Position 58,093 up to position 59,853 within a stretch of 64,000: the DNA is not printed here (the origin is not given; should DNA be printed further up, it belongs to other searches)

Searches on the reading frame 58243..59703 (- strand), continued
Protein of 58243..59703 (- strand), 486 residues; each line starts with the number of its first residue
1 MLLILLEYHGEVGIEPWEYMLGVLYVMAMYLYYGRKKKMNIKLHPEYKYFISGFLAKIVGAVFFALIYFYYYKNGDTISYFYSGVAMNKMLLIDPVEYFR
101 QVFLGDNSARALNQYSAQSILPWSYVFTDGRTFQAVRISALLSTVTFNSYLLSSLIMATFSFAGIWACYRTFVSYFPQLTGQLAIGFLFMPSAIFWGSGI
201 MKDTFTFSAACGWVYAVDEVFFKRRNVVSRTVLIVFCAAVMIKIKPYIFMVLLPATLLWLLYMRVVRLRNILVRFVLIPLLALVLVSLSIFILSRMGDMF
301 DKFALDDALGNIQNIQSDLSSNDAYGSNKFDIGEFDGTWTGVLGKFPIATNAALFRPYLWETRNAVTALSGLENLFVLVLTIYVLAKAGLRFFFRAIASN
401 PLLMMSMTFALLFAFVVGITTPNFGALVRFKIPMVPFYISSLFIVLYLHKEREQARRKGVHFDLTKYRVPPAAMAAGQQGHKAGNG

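Call 47: search_protein_families(library=pfam, proteins=[L008:1163-2533:-, L019:6861-8366:-, L036:10265-11866:-, L067:677-1468:-], max_evalue=0.01)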
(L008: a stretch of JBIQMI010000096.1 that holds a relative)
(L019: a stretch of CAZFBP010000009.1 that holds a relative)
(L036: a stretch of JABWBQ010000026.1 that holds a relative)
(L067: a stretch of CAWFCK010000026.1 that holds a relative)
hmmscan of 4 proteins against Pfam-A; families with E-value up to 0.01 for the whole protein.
L008:1163-2533:- (456 aa): 1 family
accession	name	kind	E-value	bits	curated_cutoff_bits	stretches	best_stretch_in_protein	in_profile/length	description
PF03631.20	Virul_fac_BrkB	-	5.9e-49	167.5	33.7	1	189-443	3-258/259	Virulence factor BrkB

L019:6861-8366:- (501 aa): 7 families
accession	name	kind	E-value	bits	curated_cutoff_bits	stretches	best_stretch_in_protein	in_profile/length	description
PF00534.26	Glycos_transf_1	-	2.3e-32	112.3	26.4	1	313-474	6-170/172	Glycosyl transferases group 1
PF13692.12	Glyco_trans_1_4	-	8.6e-28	97.8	27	1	323-463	2-141/142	Glycosyl transferases group 1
PF13439.12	Glyco_transf_4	-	7.4e-15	55.8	28.5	1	181-298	44-168/170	Glycosyltransferase Family 4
PF13579.12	Glyco_trans_4_4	-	4e-11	43.9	29.7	1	149-295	15-158/158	Glycosyl transferase 4-like domain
PF20706.3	GT4-conflict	-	0.00044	19.8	26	1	319-433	194-317/385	Family 4 Glycosyltransferase in conflict systems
PF24119.1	DUF7393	-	0.0015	18.6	27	0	326-350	22-46/48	Domain of unknown function (DUF7393)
PF13524.12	Glyco_trans_1_2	-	0.0025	18.2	25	1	349-482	10-134/144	Glycosyl transferase-like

L036:10265-11866:- (533 aa): 4 families
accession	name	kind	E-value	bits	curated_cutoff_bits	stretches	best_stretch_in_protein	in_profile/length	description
PF13579.12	Glyco_trans_4_4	-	8.3e-12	46.2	29.7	1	115-296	10-158/158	Glycosyl transferase 4-like domain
PF13439.12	Glyco_transf_4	-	3.2e-10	40.7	28.5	1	115-299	11-168/170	Glycosyltransferase Family 4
PF13692.12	Glyco_trans_1_4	-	1.1e-08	35.9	27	1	367-499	20-141/142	Glycosyl transferases group 1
PF00534.26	Glycos_transf_1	-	0.00034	20.6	26.4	1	370-501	33-159/172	Glycosyl transferases group 1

L067:677-1468:- (263 aa): 0 families

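Call 54: search_protein_families(library=pfam, proteins=[P0091, P0098, P0117, P0078, P0064, P0060, P0055, P0045, P0039, P0032], max_evalue=1)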
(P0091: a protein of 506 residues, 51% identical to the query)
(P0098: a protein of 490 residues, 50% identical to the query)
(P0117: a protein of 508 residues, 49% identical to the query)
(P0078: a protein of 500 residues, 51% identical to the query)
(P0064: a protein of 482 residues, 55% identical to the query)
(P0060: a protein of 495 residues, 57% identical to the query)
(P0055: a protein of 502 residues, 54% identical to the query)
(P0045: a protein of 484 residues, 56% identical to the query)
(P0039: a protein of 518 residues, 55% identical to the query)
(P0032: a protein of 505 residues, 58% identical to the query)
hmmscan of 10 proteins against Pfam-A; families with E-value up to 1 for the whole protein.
P0091 (506 aa): 2 families
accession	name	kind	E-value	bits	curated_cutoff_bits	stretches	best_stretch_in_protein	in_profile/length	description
PF20682.3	Hanta_Gc_C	-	0.33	11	28.5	1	201-252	162-211/229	Hantavirus glycoprotein Gc, C-terminal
PF20327.3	DUF6622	-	0.53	10.6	27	1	239-283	16-60/183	Family of unknown function (DUF6622)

P0098 (490 aa): 1 family
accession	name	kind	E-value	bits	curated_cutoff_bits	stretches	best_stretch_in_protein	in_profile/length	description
PF19484.4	DUF6020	-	0.9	8.2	28.3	1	144-286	215-355/604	Family of unknown function (DUF6020)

P0117 (508 aa): 1 family
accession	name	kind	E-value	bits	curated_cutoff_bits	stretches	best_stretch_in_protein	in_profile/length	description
PF08999.15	SP_C-Propep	-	0.57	10.4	25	0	268-316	36-83/96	Surfactant protein C, N terminal propeptide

P0078 (500 aa): 1 family
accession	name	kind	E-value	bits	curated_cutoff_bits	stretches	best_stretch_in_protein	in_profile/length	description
PF09913.15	DUF2142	-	7.7e-05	22.1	30.1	1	164-289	136-266/395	Predicted membrane protein (DUF2142)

P0064 (482 aa): 0 families

P0060 (495 aa): 0 families

P0055 (502 aa): 0 families

P0045 (484 aa): 0 families

P0039 (518 aa): 1 family
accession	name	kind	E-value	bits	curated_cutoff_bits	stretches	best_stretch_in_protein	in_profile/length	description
PF03530.19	SK_channel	-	0.0036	17.8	31.8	1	220-292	8-71/118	Calcium-activated SK potassium channel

P0032 (505 aa): 0 families

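Call 62: find_encoding_contigs(protein=P0004, flank=3000, max_places=1)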
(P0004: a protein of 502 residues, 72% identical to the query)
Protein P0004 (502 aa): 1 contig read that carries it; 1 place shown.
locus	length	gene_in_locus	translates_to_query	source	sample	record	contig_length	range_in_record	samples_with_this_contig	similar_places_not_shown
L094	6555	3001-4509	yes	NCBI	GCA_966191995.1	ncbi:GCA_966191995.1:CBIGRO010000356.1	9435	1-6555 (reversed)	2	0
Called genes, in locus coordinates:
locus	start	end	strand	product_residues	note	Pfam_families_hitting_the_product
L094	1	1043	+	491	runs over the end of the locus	-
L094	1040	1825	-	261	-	PF00551:Formyl_trans_N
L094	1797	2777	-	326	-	PF01522:Polysacc_deac_1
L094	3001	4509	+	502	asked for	-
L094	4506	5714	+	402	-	PF13439:Glyco_transf_4, PF13579:Glyco_trans_4_4, PF26337:Gtf3_C (faint)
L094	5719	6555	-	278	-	?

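Call 63: find_encoding_contigs(protein=P0009, flank=3000, max_places=1)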
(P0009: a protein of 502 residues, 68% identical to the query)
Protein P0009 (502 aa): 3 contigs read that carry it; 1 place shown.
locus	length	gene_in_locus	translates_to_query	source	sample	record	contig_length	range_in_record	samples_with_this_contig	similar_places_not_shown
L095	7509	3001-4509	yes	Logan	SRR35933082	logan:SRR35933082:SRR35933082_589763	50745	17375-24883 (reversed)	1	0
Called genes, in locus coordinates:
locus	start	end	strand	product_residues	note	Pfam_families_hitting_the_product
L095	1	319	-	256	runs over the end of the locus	PF13489:Methyltransf_23, PF08241:Methyltransf_11 (weak), PF08242:Methyltransf_12 (weak)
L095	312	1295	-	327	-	PF00535:Glycos_transf_2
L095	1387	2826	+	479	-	-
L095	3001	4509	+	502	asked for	-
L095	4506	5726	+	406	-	PF13439:Glyco_transf_4, PF13579:Glyco_trans_4_4, PF26337:Gtf3_C (weak)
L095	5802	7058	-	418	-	PF01943:Polysacc_synt, PF13440:Polysacc_synt_3 (weak)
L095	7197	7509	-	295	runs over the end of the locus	PF00535:Glycos_transf_2, PF10111:Glyco_tranf_2_2, PF13641:Glyco_tranf_2_3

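Call 64: find_encoding_contigs(protein=P0016, flank=3000, max_places=1)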
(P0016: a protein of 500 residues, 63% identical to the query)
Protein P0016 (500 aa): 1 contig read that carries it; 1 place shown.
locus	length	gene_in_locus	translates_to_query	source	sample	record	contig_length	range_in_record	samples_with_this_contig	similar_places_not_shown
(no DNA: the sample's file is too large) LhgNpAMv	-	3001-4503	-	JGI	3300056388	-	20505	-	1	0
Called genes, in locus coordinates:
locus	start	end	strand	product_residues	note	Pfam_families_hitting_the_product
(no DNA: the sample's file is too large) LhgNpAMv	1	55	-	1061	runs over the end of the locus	PF01433:Peptidase_M1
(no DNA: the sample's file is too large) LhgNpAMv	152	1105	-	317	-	PF03631:Virul_fac_BrkB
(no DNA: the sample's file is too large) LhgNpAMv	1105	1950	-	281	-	PF02749:QRPTase_N, PF01729:QRPTase_C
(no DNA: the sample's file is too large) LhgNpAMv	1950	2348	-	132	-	PF16022:DUF4783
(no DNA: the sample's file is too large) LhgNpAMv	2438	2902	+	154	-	PF02590:SPOUT_MTase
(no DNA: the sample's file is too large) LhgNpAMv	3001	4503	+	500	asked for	-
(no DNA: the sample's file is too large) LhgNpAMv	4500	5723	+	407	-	PF13439:Glyco_transf_4, PF13579:Glyco_trans_4_4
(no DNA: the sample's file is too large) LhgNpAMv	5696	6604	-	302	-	PF00535:Glycos_transf_2, PF10111:Glyco_tranf_2_2, PF13641:Glyco_tranf_2_3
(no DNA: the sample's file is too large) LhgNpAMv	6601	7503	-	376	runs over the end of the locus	PF13439:Glyco_transf_4, PF13579:Glyco_trans_4_4, PF00534:Glycos_transf_1, PF13692:Glyco_trans_1_4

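Call 65: find_encoding_contigs(protein=P0018, flank=3000, max_places=1)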
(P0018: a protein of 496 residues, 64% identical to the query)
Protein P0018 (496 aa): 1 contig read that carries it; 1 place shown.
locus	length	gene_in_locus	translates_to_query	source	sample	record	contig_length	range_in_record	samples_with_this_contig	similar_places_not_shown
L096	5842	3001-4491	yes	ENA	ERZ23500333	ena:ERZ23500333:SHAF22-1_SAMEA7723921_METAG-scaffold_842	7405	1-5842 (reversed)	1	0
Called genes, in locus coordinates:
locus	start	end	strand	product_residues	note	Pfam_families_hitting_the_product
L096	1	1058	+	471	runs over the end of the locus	-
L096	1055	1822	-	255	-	PF00551:Formyl_trans_N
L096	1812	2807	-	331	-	PF01522:Polysacc_deac_1 (weak)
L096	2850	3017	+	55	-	-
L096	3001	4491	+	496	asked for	-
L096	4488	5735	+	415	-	PF13439:Glyco_transf_4, PF13579:Glyco_trans_4_4, PF26337:Gtf3_C (weak)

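Call 78: search_protein_representatives(alignment_id=A1)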
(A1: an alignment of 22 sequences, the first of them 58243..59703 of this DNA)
Query: 22 sequences, 499 profile positions. Proteins with E-value up to 0.001 (for the whole library): 5492; up to 1e-10: 3611; up to 1e-30: 1255. The best 150 are listed.
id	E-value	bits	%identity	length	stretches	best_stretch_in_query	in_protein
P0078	1.1e-236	803.0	-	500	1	2-496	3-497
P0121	4.4e-143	494.2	-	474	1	6-471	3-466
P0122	1.0e-141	489.7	-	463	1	9-459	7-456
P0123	1.9e-141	488.8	-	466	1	6-447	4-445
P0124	9.9e-133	460.0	-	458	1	15-458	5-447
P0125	3.6e-131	454.9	-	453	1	4-453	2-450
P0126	1.5e-130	452.8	-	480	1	21-445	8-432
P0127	8.7e-129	447.0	-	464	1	7-448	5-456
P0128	4.3e-127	441.4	-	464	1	26-453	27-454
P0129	6.4e-127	440.8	-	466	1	10-453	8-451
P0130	7.3e-126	437.4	-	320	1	180-485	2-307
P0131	1.4e-123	429.8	-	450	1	24-454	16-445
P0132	7.2e-122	424.2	-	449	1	6-449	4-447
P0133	3.1e-120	418.8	-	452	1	6-449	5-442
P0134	1.4e-119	416.6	-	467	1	24-458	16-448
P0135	2.4e-118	412.6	-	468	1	9-461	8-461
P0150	9.0e-112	390.9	-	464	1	14-460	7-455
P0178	1.6e-101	357.1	-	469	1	2-452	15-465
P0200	2.0e-94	333.7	-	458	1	21-446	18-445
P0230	1.0e-86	308.2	-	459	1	27-456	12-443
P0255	2.4e-84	300.4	-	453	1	11-453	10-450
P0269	1.7e-83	297.6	-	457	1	15-457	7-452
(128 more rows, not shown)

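Call 79: search_protein_families(library=pfam, proteins=[P0121, P0122, P0125, P0135, P0150, P0178, P0200, P0230, P0255, P0269], max_evalue=0.1)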
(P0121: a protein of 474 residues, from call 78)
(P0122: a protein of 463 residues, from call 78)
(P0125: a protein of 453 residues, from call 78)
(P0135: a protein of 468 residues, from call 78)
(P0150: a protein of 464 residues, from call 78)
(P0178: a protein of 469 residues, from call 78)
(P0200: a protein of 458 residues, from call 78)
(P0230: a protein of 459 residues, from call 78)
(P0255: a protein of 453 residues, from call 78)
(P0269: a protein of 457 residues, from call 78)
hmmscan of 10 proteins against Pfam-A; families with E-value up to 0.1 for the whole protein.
P0121 (474 aa): 0 families

P0122 (463 aa): 0 families

P0125 (453 aa): 0 families

P0135 (468 aa): 0 families

P0150 (464 aa): 0 families

P0178 (469 aa): 0 families

P0200 (458 aa): 0 families

P0230 (459 aa): 0 families

P0255 (453 aa): 0 families

P0269 (457 aa): 0 families

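Call 80: list_cluster_members(proteins=[P0121, P0122, P0125, P0135, P0150, P0178, P0200, P0230, P0255, P0269])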
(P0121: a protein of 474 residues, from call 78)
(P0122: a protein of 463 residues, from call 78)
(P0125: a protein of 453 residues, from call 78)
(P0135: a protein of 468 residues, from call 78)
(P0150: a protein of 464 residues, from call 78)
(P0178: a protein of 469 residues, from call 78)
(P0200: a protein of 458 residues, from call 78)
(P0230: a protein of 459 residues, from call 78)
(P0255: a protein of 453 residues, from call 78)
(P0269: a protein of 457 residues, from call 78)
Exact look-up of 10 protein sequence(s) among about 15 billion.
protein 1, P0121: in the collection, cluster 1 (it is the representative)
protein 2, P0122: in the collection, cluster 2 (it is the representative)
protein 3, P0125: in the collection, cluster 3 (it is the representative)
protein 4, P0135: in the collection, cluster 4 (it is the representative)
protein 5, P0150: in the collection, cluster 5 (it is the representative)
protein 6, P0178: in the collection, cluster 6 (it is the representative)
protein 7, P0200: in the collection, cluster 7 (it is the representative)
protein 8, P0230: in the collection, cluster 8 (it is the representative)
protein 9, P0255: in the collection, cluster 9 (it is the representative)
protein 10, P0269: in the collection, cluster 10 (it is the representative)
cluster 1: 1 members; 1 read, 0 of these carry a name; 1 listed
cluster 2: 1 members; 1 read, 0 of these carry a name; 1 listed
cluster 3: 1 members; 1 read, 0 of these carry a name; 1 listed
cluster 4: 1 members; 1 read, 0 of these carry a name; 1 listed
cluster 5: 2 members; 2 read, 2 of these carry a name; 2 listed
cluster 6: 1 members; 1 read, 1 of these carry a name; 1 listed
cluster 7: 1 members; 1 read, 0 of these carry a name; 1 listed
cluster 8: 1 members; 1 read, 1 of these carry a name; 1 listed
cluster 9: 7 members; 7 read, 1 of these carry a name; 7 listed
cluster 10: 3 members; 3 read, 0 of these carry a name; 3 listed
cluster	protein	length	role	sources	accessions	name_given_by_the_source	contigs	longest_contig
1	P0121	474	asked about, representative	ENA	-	-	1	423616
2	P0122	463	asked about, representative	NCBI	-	-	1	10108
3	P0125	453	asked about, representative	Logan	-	-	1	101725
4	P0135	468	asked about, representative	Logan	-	-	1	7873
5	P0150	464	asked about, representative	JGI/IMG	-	hypothetical protein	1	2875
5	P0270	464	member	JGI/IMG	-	hypothetical protein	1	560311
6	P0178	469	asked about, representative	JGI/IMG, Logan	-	hypothetical protein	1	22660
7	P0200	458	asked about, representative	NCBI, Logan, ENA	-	-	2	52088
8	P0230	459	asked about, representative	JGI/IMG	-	hypothetical protein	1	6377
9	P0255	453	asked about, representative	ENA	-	-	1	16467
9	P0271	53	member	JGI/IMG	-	hypothetical protein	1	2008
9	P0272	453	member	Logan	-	-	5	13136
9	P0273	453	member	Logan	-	-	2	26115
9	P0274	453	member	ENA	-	-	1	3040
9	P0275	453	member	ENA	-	-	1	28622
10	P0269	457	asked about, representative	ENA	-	-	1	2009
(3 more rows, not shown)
